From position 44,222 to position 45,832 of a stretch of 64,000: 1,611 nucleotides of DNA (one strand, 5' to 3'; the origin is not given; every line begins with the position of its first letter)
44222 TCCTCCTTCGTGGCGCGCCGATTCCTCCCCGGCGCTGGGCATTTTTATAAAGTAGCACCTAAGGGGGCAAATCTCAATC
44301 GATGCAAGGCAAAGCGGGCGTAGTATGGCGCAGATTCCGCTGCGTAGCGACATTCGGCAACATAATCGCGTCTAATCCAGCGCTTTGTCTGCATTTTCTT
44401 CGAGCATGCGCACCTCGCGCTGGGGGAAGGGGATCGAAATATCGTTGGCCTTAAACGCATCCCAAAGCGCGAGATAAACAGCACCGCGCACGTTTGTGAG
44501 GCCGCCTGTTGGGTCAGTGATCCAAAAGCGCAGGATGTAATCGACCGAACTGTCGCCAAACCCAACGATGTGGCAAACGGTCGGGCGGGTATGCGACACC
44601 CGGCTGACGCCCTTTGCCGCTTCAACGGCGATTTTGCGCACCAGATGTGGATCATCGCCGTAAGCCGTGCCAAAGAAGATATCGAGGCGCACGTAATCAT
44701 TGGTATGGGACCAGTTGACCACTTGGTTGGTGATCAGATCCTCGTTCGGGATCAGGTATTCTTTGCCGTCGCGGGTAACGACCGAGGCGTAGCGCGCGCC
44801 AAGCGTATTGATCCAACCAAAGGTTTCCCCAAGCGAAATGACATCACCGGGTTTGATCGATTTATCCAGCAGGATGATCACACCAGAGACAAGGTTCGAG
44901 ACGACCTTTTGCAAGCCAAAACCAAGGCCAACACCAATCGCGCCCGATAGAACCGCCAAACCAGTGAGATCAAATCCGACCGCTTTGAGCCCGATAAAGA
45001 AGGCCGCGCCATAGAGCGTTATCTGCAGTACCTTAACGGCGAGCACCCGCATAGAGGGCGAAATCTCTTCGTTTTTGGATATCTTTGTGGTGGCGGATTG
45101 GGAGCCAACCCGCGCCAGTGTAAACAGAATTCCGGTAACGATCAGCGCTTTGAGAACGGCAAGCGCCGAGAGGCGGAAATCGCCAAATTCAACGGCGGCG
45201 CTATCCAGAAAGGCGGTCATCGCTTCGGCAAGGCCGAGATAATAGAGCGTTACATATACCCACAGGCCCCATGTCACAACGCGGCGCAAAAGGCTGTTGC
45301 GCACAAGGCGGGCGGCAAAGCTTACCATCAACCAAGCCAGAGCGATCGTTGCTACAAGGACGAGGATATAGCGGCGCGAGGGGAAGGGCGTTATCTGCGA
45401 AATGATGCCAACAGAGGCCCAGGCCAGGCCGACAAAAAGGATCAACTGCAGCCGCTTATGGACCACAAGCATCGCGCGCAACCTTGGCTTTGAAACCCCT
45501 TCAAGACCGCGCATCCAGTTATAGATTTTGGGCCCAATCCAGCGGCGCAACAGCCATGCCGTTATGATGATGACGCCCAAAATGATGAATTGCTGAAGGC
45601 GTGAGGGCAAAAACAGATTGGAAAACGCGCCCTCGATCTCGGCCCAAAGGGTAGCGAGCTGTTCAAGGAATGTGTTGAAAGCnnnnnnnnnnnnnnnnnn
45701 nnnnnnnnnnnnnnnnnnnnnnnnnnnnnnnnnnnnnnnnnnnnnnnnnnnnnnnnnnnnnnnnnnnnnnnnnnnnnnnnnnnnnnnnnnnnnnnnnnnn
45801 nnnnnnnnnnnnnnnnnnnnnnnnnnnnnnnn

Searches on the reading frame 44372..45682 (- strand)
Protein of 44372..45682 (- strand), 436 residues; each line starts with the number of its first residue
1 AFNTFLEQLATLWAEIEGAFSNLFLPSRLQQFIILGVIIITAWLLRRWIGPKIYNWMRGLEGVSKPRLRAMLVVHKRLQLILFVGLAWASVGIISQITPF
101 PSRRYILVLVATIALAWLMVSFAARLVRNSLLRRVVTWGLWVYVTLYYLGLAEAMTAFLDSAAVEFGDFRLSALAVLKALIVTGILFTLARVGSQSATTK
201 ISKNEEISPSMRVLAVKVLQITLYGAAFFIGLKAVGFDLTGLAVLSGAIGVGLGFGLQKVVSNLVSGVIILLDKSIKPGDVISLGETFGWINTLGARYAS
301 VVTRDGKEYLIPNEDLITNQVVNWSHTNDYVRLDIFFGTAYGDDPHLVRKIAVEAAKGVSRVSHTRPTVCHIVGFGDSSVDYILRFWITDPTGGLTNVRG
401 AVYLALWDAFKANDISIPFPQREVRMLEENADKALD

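Call 36: find_homologous_proteins(query=window:44372-45682:-, max_evalue=1e-30)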
Query window:44372-45682:- (436 aa): 7998 proteins with E <= 1e-30 among 8000 candidates; the best 120 are listed.
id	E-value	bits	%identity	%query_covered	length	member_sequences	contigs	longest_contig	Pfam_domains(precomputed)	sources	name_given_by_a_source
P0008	5.9e-282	953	100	100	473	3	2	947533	PF00924.25,PF21082.3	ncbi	ncbi:MAG: small-conductance mechanosensitive channel [Halocynthiibacter sp.]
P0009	1.6e-210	718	77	98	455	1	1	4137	PF00924.25,PF21082.3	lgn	-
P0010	3.5e-208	710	73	100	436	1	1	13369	PF00924.25,PF21082.3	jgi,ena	-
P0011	7.4e-205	699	74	99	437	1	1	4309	PF00924.25,PF21082.3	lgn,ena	-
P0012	2.8e-204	697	75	97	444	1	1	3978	PF00924.25,PF21082.3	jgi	jgi:small-conductance mechanosensitive channel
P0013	3.2e-204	697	73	98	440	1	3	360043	PF00924.25,PF21082.3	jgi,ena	-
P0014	5.2e-204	696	73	98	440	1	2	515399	PF00924.25,PF21082.3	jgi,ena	-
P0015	9.3e-204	695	73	99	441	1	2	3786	PF00924.25,PF21082.3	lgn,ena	-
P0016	2.7e-203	694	73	98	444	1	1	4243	PF00924.25,PF21082.3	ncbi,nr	ncbi:MAG: mechanosensitive ion channel [Marinosulfonomonas sp.]|nr:mechanosensitive ion channel [Mar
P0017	3.3e-203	693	76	97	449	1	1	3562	PF00924.25,PF21082.3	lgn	-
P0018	4.4e-203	693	74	99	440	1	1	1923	PF00924.25,PF21082.3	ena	-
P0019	4.6e-203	693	75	97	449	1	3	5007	PF00924.25,PF21082.3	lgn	-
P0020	4.8e-203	693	73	99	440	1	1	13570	PF00924.25,PF21082.3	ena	-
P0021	5.2e-203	693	72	98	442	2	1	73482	PF00924.25,PF21082.3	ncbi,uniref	ncbi:mechanosensitive ion channel family protein [Pseudogemmobacter sp. W21_MBD1_M6]|uniref:mechanos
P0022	6.7e-203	692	74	98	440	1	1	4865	PF00924.25,PF21082.3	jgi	-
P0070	2.8e-194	664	70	97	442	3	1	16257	PF00924.25,PF21082.3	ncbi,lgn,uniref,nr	ncbi:mechanosensitive ion channel family protein [Candidatus Halocynthiibacter alkanivorans]|uniref:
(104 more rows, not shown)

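Call 37: find_encoding_contigs(protein=P0009, flank=6000, max_places=1)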
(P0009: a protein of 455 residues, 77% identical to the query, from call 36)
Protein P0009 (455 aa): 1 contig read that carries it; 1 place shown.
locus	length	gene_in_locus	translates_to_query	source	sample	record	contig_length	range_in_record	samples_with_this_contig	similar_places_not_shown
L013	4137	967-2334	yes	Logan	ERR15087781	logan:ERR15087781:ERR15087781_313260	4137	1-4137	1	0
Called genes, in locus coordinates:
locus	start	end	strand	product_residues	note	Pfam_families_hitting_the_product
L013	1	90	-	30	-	?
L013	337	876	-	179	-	-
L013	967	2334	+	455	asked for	PF00924:MS_channel_2nd, PF21082:MS_channel_3rd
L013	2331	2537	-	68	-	PF13443:HTH_26, PF01381:HTH_3 (weak)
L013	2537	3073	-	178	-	PF11188:DUF2975 (weak)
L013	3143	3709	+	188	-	-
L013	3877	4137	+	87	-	?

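Call 38: find_encoding_contigs(protein=P0010, flank=6000, max_places=1)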
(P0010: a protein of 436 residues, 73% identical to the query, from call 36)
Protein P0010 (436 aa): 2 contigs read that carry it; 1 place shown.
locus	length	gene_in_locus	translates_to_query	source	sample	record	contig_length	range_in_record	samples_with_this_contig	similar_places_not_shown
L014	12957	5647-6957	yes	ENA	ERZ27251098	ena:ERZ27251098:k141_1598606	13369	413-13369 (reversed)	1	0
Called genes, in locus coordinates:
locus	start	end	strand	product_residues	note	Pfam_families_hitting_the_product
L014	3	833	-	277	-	?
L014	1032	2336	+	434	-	PF03721:UDPG_MGDP_dh_N, PF00984:UDPG_MGDP_dh, PF03720:UDPG_MGDP_dh_C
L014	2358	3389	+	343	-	PF04230:PS_pyruv_trans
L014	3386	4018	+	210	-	PF00777:Glyco_transf_29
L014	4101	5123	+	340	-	PF01118:Semialdhyde_dh, PF02774:Semialdhyde_dhC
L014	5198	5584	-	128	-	PF00903:Glyoxalase, PF18029:Glyoxalase_6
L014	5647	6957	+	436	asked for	PF00924:MS_channel_2nd, PF21082:MS_channel_3rd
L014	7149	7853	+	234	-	PF01425:Amidase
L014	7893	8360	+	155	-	PF01425:Amidase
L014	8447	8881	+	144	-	PF02410:RsfS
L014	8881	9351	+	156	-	PF02590:SPOUT_MTase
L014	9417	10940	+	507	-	PF01676:Metalloenzyme, PF06415:iPGM_N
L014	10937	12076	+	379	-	-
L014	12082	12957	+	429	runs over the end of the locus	?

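Call 39: find_encoding_contigs(protein=P0070, flank=6000, max_places=1)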
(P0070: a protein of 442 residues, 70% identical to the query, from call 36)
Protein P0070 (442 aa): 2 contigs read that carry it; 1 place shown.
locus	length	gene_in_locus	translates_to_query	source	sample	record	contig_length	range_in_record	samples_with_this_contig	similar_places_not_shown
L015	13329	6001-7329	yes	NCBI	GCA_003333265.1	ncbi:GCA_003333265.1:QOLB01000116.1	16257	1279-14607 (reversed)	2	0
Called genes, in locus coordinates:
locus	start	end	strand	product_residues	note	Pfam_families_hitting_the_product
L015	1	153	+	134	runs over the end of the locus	PF00581:Rhodanese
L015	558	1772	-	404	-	PF03372:Exo_endo_phos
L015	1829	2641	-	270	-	-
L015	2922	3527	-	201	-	PF00694:Aconitase_C, PF27512:LeuD, PF27434:LeuD_C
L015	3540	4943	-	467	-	PF00330:Aconitase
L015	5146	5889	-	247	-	PF01925:TauE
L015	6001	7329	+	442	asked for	PF00924:MS_channel_2nd, PF21082:MS_channel_3rd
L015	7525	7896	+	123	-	PF02410:RsfS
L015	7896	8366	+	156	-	PF02590:SPOUT_MTase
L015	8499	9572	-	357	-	PF00890:FAD_binding_2, PF01266:DAO, PF01494:FAD_binding_3 (weak), PF03486:HI0933_like (faint), PF07992:Pyr_redox_2 (faint)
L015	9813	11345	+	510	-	PF01663:Phosphodiest (faint), PF01676:Metalloenzyme, PF06415:iPGM_N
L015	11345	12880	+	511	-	-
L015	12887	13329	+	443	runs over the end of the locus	PF22694:CtpB_N-like, PF00595:PDZ, PF13180:PDZ_2, PF17820:PDZ_6, PF03572:Peptidase_S41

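Call 40: find_encoding_contigs(protein=P0013, flank=6000, max_places=1)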
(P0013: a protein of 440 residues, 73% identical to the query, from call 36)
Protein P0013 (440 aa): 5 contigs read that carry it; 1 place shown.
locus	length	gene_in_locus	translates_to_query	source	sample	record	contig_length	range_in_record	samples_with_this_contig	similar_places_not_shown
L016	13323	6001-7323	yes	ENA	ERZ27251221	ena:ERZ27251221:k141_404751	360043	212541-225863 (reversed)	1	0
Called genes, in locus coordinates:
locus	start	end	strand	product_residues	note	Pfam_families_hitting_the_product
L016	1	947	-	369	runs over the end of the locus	PF00180:Iso_dh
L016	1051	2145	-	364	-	PF03372:Exo_endo_phos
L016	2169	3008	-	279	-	-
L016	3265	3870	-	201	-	PF00694:Aconitase_C, PF27512:LeuD, PF27434:LeuD_C (weak)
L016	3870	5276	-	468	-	PF00330:Aconitase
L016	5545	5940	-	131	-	PF00903:Glyoxalase, PF18029:Glyoxalase_6 (weak)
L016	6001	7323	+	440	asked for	PF00924:MS_channel_2nd, PF21082:MS_channel_3rd (weak)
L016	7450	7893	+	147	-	PF02410:RsfS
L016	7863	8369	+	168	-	PF02590:SPOUT_MTase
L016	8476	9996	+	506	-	PF01663:Phosphodiest (faint), PF01676:Metalloenzyme, PF06415:iPGM_N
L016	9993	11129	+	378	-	PF01551:Peptidase_M23 (weak)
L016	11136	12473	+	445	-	PF22694:CtpB_N-like, PF00595:PDZ, PF13180:PDZ_2, PF17820:PDZ_6, PF03572:Peptidase_S41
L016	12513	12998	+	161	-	PF00293:NUDIX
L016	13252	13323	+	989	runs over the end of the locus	PF02811:PHP (weak), PF07733:DNA_pol3_alpha, PF17657:DNA_pol3_finger, PF14579:HHH_6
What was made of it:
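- The slot holds unrelated genes in other genera (calls 39, 40).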
